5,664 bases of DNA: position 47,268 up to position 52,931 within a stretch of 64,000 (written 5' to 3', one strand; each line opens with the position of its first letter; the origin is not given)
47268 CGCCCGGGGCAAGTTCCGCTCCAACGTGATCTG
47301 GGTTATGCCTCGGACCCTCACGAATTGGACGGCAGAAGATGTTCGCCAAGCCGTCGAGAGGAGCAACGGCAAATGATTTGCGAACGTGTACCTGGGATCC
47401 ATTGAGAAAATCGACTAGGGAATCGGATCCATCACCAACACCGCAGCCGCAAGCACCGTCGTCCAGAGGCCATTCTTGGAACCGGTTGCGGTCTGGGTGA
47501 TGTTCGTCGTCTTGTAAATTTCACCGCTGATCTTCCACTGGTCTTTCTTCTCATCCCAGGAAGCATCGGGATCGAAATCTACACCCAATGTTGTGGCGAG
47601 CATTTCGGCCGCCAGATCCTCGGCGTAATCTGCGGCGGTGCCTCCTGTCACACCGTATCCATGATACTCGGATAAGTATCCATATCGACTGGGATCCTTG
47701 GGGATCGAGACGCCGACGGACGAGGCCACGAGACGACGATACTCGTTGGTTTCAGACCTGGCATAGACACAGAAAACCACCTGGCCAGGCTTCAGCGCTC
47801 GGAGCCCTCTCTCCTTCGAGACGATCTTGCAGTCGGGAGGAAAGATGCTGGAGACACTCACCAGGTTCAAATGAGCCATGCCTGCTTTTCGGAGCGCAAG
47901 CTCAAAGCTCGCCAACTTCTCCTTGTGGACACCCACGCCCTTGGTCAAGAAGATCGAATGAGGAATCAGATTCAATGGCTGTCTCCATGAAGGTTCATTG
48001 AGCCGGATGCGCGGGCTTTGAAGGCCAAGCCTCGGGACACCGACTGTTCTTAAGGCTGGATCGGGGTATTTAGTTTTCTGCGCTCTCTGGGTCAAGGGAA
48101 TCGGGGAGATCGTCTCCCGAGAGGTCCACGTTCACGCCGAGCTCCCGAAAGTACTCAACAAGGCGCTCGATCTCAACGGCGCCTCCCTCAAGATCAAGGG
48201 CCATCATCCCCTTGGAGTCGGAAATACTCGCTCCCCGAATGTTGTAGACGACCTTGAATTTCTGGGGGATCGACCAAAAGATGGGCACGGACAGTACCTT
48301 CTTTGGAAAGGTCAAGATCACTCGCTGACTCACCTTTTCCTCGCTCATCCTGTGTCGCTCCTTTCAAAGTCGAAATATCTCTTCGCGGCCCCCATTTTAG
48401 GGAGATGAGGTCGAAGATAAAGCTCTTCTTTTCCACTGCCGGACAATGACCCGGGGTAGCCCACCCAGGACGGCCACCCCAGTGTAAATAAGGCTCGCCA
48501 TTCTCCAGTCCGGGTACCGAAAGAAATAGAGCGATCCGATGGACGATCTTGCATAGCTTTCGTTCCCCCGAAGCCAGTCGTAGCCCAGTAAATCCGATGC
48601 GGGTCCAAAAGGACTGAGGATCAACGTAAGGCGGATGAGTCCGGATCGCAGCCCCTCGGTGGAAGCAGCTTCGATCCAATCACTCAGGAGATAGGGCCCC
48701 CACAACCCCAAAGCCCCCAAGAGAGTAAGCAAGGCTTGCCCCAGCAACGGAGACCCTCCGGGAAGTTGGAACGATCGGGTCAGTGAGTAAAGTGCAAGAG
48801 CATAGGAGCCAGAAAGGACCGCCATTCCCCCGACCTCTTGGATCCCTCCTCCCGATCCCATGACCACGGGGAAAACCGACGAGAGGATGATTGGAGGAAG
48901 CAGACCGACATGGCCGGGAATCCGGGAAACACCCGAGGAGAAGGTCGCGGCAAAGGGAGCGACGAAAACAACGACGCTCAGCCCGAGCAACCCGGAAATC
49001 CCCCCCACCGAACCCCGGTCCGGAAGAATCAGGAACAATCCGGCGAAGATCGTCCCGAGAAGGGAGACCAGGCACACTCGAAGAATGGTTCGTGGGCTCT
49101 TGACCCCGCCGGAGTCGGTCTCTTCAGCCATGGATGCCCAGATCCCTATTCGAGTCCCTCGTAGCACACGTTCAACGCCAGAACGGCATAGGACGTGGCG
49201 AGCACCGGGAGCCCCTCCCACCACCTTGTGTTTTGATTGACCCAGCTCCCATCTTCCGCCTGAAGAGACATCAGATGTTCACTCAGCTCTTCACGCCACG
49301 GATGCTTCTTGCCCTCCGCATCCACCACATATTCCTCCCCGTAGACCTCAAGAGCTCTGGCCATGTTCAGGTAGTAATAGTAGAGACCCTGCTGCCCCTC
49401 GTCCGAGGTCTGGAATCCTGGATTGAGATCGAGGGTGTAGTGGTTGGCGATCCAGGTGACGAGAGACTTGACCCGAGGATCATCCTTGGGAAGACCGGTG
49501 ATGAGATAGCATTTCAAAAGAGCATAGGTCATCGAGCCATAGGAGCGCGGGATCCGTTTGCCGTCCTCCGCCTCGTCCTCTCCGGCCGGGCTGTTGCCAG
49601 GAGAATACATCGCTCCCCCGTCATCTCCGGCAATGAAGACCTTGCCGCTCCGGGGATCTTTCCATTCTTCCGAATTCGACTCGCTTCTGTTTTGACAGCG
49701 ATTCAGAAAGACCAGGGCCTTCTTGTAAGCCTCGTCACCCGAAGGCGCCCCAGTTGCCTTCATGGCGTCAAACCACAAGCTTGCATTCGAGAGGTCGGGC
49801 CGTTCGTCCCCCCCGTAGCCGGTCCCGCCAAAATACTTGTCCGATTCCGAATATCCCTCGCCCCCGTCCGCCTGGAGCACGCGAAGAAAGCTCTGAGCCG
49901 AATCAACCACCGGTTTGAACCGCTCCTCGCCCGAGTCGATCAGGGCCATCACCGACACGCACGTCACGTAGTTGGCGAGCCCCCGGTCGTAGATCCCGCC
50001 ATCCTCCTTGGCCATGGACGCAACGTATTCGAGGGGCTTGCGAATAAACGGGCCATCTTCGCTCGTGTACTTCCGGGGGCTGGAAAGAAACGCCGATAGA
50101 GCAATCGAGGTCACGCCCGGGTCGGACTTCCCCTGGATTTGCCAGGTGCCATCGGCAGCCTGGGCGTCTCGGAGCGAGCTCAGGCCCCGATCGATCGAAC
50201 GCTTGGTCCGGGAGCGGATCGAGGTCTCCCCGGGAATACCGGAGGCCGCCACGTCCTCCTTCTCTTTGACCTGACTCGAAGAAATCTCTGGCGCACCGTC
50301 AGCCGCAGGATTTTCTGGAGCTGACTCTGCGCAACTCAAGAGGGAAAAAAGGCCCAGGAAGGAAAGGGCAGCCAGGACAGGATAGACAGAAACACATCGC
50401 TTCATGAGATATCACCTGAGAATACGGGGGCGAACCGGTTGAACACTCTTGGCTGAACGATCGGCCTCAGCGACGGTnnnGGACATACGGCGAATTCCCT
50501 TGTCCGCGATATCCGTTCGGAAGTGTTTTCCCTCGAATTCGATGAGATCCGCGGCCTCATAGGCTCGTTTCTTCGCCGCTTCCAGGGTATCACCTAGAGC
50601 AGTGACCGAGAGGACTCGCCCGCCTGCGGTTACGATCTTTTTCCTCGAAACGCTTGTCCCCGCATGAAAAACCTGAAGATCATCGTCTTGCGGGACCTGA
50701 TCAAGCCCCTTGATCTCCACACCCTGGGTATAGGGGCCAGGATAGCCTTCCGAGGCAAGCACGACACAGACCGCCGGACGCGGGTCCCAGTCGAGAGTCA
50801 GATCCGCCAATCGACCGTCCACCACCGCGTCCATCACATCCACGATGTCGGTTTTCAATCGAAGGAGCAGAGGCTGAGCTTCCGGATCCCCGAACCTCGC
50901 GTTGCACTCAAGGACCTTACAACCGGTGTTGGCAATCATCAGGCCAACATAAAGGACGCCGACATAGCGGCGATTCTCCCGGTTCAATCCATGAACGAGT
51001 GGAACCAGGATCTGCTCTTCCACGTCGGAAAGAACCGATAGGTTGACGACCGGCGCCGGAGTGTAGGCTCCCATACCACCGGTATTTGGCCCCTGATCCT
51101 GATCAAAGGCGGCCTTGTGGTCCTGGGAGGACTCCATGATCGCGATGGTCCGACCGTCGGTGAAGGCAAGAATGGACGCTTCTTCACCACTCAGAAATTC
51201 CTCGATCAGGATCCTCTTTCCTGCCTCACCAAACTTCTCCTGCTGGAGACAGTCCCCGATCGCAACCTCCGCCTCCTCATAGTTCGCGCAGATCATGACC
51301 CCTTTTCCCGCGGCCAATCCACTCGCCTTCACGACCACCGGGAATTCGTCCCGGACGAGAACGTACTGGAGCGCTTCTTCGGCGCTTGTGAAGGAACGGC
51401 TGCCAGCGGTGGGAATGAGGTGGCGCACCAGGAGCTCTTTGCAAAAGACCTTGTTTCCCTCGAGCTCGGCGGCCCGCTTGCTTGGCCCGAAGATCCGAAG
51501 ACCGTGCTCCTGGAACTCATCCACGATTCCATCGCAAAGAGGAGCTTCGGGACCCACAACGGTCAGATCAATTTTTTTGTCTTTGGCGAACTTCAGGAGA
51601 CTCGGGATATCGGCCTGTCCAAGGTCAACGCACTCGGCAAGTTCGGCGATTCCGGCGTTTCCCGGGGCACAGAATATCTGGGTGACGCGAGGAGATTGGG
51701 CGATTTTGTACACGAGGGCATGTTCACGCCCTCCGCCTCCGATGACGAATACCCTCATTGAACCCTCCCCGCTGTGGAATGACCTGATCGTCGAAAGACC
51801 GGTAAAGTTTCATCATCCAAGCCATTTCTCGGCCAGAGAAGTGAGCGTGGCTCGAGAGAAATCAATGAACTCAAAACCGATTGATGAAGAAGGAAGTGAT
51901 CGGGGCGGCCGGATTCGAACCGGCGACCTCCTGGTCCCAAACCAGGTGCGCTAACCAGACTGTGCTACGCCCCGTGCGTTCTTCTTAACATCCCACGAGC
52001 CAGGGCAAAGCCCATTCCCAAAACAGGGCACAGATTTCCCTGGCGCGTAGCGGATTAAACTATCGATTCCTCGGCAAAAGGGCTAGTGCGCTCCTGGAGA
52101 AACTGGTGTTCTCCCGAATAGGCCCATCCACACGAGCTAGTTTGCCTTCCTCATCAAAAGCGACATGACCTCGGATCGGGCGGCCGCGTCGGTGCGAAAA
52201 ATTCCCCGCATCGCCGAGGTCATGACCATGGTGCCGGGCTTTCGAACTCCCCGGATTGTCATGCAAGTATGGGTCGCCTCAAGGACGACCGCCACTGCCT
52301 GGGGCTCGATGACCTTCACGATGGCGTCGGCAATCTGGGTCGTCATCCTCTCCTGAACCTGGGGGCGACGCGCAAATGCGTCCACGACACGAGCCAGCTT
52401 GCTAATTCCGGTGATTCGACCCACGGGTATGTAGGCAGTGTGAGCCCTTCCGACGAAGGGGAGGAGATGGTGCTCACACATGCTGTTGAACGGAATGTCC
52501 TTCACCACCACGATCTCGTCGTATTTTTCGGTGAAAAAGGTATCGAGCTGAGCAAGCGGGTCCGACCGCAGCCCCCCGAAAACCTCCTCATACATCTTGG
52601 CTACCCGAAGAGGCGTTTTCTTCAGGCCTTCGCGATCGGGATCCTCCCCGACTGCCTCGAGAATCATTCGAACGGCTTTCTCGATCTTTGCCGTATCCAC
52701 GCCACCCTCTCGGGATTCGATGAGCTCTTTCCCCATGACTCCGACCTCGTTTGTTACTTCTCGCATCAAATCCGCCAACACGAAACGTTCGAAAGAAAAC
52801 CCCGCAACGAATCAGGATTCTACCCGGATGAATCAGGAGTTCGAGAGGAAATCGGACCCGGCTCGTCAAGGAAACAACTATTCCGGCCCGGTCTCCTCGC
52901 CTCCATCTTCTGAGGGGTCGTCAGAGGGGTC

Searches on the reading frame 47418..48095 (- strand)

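Call 20: search_protein_families(library=pfam, proteins=[window:47418-48095:-], max_evalue=0.01)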
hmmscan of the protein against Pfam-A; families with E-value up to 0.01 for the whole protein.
window:47418-48095:- (226 aa): 1 family
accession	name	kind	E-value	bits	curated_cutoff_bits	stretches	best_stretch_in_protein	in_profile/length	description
PF01862.21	PvlArgDC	-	5.2e-59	199.2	22.7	1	44-221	1-161/161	Pyruvoyl-dependent arginine decarboxylase (PvlArgDC)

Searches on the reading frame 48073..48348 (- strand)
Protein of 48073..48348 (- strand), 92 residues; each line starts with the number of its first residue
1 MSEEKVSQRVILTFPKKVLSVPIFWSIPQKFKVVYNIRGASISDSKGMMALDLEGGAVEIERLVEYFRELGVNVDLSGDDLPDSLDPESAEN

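Call 20: search_protein_families(library=pfam, proteins=[window:48073-48348:-], max_evalue=0.01)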
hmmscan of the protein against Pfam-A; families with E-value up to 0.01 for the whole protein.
window:48073-48348:- (92 aa): 1 family
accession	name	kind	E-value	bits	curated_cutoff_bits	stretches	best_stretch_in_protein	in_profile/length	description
PF09383.16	NIL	-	6.4e-09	36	24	1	9-74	2-71/73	NIL domain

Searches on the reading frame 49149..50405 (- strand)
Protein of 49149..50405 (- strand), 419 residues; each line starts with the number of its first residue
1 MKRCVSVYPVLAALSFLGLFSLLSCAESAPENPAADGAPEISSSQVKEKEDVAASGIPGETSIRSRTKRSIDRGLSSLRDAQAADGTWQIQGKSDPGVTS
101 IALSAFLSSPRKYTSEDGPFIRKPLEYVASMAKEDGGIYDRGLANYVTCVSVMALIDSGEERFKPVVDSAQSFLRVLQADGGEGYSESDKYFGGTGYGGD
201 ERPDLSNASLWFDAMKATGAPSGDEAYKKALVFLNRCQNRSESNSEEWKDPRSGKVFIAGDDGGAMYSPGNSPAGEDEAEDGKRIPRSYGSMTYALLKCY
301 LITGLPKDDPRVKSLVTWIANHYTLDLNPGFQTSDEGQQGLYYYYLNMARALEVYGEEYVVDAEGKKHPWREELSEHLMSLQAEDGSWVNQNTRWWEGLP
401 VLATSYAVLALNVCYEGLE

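Call 30: search_protein_families(library=pfam, proteins=[window:49149-50405:-], max_evalue=0.0001)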
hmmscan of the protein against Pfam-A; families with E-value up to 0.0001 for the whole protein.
window:49149-50405:- (419 aa): 1 family
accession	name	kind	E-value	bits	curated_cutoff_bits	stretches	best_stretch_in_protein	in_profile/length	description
PF13243.12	SQHop_cyclase_C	-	9.7e-09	35.1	26.1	1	115-247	155-287/319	Squalene-hopene cyclase C-terminal domain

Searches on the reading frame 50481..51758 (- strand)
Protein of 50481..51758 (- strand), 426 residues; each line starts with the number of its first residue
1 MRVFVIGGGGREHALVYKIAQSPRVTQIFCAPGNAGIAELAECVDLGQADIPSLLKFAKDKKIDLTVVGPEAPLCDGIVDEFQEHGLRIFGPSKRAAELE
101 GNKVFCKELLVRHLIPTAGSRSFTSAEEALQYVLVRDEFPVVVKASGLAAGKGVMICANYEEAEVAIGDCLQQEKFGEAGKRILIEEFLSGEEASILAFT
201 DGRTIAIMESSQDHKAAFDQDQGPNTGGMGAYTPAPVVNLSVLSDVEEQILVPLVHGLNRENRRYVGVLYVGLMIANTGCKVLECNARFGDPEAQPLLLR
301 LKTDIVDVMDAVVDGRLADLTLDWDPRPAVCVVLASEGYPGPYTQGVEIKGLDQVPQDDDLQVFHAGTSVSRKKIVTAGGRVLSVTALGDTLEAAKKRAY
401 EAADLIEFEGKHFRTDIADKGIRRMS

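Call 30: search_protein_families(library=pfam, proteins=[window:50481-51758:-], max_evalue=0.0001)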
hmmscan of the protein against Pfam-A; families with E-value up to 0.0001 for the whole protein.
window:50481-51758:- (426 aa): 5 families
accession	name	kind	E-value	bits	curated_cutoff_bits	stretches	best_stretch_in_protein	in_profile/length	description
PF01071.24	GARS_A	-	5e-70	235.7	27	1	101-294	1-194/194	Phosphoribosylglycinamide synthetase, ATP-grasp (A) domain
PF02844.21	GARS_N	-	1.8e-40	138.1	29.5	1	1-100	1-100/100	Phosphoribosylglycinamide synthetase, N domain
PF02843.22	GARS_C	-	5.3e-34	116.9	34.8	1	329-419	1-91/92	Phosphoribosylglycinamide synthetase, C domain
PF02786.22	CPSase_L_D2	-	1.3e-05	25.2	19.8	1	112-207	11-110/211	Carbamoyl-phosphate synthase L chain, ATP binding domain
PF08443.16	RimK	-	1.9e-05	24.8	21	1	102-190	3-83/188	RimK-like ATP-grasp domain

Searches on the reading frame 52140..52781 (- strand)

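Call 32: search_protein_families(library=pfam, proteins=[window:52140-52781:-], max_evalue=0.0001)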
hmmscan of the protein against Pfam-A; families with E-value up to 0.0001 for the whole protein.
window:52140-52781:- (214 aa): 1 family
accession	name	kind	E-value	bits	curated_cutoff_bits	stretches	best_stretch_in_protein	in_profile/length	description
PF01227.27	GTP_cyclohydroI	-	8.8e-77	257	27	1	33-209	1-178/179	GTP cyclohydrolase I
